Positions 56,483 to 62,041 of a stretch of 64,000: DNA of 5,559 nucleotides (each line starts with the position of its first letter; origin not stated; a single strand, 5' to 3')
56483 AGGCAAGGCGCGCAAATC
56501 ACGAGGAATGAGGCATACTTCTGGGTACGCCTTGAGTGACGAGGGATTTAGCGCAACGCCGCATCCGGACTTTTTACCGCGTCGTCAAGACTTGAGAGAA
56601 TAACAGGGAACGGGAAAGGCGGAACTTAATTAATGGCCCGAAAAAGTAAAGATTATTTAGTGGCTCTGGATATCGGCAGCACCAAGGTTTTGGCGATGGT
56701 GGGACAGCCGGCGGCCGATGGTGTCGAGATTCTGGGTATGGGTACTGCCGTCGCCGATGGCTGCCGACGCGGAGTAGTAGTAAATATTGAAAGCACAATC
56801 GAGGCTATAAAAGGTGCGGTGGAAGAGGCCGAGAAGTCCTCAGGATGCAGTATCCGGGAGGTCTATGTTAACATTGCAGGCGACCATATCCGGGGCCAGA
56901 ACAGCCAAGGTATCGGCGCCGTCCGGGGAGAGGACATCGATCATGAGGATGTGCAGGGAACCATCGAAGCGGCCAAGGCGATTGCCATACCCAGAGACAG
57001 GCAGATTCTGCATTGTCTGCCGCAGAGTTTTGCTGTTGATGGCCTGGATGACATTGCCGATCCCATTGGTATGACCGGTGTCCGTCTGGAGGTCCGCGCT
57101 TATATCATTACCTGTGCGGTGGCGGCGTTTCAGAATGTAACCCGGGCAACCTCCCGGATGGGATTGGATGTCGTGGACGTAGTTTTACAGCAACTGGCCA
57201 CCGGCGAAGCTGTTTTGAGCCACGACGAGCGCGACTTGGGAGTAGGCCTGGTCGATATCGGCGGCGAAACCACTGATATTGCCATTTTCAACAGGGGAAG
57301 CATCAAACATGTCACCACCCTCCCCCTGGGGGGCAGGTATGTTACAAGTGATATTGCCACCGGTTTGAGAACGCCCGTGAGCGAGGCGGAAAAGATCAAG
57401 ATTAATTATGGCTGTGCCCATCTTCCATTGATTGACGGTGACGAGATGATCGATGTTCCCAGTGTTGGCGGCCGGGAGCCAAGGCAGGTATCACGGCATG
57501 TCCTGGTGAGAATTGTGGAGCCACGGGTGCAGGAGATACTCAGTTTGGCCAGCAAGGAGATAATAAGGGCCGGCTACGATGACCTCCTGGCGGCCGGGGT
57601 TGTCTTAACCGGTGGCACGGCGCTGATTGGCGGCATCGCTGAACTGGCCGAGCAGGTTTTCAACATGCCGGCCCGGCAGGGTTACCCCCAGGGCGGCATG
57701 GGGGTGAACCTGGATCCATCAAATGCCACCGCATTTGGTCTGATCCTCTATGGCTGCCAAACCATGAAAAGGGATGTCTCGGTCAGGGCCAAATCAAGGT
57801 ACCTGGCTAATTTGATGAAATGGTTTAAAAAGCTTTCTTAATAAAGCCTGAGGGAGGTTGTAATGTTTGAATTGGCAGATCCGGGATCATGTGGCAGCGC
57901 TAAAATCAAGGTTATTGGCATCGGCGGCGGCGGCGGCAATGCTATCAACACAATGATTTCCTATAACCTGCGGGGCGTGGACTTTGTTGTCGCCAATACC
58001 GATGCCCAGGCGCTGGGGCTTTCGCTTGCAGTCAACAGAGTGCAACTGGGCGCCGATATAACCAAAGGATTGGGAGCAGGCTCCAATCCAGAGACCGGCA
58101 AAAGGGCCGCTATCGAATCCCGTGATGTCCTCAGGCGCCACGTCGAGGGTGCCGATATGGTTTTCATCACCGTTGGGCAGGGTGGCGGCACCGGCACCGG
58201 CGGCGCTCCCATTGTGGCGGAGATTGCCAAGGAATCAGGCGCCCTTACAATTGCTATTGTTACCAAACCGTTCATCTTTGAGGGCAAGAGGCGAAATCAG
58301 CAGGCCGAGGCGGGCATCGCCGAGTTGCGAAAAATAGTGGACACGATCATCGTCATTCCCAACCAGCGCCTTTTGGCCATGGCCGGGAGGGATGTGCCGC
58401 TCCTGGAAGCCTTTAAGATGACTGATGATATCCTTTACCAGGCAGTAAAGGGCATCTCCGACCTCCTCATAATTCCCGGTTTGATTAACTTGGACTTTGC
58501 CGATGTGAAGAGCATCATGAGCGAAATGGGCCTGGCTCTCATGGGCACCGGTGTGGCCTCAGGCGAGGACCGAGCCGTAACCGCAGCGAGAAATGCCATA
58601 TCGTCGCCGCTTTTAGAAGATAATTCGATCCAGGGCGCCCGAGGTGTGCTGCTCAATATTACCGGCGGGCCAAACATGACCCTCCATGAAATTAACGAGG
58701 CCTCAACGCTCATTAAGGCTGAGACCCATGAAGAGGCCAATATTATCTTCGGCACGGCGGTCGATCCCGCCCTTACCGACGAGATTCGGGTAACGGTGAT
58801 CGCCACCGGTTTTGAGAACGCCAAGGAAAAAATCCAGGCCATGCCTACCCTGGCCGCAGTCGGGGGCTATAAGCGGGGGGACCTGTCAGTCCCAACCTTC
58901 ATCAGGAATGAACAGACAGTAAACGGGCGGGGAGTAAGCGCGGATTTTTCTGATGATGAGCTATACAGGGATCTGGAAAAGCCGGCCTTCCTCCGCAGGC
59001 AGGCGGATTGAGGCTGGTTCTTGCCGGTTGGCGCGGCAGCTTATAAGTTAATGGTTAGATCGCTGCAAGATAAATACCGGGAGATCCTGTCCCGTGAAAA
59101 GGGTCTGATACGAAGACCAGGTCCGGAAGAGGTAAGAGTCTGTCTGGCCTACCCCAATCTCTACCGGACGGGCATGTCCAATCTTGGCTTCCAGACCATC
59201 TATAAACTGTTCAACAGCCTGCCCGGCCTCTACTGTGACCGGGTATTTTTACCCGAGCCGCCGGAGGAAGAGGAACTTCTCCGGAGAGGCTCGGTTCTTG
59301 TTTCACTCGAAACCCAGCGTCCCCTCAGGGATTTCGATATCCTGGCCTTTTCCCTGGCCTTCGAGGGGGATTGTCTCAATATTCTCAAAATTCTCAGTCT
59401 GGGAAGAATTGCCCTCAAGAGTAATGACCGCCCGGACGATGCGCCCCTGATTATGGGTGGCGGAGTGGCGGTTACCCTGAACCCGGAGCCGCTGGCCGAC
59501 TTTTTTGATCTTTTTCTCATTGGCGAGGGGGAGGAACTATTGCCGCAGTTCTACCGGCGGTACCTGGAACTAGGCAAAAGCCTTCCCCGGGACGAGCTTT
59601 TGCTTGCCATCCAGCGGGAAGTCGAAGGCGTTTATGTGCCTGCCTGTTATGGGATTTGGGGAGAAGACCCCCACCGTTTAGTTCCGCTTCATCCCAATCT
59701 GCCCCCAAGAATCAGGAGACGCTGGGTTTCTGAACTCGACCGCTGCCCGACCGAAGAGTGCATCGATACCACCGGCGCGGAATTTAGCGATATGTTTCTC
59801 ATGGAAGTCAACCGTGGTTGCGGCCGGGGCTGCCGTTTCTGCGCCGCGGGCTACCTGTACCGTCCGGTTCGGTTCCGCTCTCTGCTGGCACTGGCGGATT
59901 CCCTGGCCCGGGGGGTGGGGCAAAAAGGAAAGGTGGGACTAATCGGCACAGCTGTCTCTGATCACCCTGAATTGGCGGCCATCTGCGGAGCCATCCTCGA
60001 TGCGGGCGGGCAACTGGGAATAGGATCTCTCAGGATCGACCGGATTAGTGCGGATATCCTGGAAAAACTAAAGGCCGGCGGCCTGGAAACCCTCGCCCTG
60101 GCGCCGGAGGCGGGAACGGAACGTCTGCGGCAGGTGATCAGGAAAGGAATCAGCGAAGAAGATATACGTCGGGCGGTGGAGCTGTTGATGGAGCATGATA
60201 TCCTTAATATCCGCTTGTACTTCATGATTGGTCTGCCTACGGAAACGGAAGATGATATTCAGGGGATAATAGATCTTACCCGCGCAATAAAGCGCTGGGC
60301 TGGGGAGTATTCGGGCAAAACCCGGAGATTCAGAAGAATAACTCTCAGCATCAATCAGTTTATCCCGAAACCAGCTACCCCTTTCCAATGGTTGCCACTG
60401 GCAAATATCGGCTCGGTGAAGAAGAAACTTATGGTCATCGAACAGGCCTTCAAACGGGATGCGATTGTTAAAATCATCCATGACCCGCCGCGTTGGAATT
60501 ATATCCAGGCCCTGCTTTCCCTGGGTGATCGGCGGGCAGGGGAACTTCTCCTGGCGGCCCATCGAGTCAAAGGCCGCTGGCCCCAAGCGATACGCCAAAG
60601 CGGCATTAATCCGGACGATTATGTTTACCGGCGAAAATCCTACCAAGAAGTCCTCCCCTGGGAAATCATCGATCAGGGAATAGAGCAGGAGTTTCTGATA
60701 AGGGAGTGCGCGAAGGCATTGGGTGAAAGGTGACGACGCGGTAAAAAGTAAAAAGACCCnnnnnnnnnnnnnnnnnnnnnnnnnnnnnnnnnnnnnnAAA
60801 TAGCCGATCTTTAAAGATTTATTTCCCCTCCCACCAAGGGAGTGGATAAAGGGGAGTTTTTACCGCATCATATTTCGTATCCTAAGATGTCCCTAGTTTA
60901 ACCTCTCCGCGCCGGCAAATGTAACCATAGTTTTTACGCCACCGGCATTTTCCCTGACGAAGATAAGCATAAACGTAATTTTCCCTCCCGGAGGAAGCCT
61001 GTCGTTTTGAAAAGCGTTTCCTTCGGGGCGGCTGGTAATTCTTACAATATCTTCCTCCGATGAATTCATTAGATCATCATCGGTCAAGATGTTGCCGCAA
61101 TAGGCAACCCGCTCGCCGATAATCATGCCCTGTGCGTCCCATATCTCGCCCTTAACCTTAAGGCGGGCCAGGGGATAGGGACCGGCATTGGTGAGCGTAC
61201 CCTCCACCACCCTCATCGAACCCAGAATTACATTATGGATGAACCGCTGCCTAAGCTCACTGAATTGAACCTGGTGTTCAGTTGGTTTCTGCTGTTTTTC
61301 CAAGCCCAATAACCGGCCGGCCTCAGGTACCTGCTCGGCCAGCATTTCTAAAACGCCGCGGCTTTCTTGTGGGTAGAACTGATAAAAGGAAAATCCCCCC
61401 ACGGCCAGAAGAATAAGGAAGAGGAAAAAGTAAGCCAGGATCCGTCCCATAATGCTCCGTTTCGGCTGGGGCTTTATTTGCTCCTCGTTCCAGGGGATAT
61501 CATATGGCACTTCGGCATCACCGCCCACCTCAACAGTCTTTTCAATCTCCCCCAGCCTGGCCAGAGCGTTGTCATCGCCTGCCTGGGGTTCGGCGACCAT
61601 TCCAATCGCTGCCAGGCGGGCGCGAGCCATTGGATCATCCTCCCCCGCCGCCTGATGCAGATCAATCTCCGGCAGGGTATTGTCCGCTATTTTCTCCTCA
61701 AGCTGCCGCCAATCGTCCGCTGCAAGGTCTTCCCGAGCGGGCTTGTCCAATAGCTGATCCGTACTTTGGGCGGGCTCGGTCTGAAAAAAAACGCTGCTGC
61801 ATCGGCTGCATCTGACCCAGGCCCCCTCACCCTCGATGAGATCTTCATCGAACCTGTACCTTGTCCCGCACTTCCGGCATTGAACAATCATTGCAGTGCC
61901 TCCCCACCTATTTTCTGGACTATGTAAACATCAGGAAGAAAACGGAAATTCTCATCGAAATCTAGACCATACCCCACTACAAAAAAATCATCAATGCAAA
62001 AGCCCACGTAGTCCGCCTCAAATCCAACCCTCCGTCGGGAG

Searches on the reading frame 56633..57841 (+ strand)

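Call 76: search_protein_families(library=pfam, proteins=[window:56633-57841:+], max_evalue=0.00001)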
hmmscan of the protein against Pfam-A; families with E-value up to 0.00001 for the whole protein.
window:56633-57841:+ (402 aa): 5 families
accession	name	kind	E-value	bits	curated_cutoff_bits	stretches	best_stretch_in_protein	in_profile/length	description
PF14450.12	FtsA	-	1.6e-43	148.5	31.8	1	206-369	2-127/127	Cell division protein FtsA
PF02491.25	SHS2_FTSA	-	6.6e-26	90.9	25.4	1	83-160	1-79/79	SHS2 domain inserted in FTSA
PF06723.19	MreB_Mbl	-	1.1e-10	41.3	27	1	204-348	147-302/327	MreB/Mbl protein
PF11104.14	PilM_2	-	1.3e-07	31.3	27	0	190-258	168-236/340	Type IV pilus assembly protein PilM;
PF06277.17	EutA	-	3.9e-06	26.5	27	1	191-251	133-192/475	Ethanolamine utilisation protein EutA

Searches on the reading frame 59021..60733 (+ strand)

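Call 76: search_protein_families(library=pfam, proteins=[window:59021-60733:+], max_evalue=0.00001)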
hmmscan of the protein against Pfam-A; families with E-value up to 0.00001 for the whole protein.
window:59021-60733:+ (570 aa): 2 families
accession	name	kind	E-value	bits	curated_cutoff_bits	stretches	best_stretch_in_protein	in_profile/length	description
PF19864.5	Radical_SAM_N2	-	1.3e-47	161.5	29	1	56-207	1-151/151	Radical SAM proteins, N-terminal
PF04055.27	Radical_SAM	-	5.4e-19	69.4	29.5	1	262-419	2-165/166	Radical SAM superfamily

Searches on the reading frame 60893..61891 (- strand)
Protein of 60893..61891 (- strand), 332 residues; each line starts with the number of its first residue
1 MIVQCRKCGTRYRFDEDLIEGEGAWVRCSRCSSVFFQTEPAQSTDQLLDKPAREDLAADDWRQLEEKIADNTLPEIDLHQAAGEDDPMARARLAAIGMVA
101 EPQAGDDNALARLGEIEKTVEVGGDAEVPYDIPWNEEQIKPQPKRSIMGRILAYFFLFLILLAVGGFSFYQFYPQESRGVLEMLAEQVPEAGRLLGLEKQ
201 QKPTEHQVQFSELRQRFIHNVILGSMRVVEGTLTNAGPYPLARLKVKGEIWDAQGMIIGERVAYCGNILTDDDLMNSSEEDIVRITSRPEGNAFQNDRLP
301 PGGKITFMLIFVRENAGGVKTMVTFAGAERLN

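Call 76: search_protein_families(library=pfam, proteins=[window:60893-61891:-], max_evalue=0.00001)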
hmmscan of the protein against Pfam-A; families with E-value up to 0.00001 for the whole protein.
window:60893-61891:- (332 aa): 2 families
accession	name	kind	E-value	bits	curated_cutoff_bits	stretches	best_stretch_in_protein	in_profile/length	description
PF13717.11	Zn_ribbon_4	-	3e-13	49.9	30.3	1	1-36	1-36/36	zinc-ribbon domain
PF13719.11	Zn_ribbon_5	-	2e-10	40.7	29.3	1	1-35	1-35/37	zinc-ribbon domain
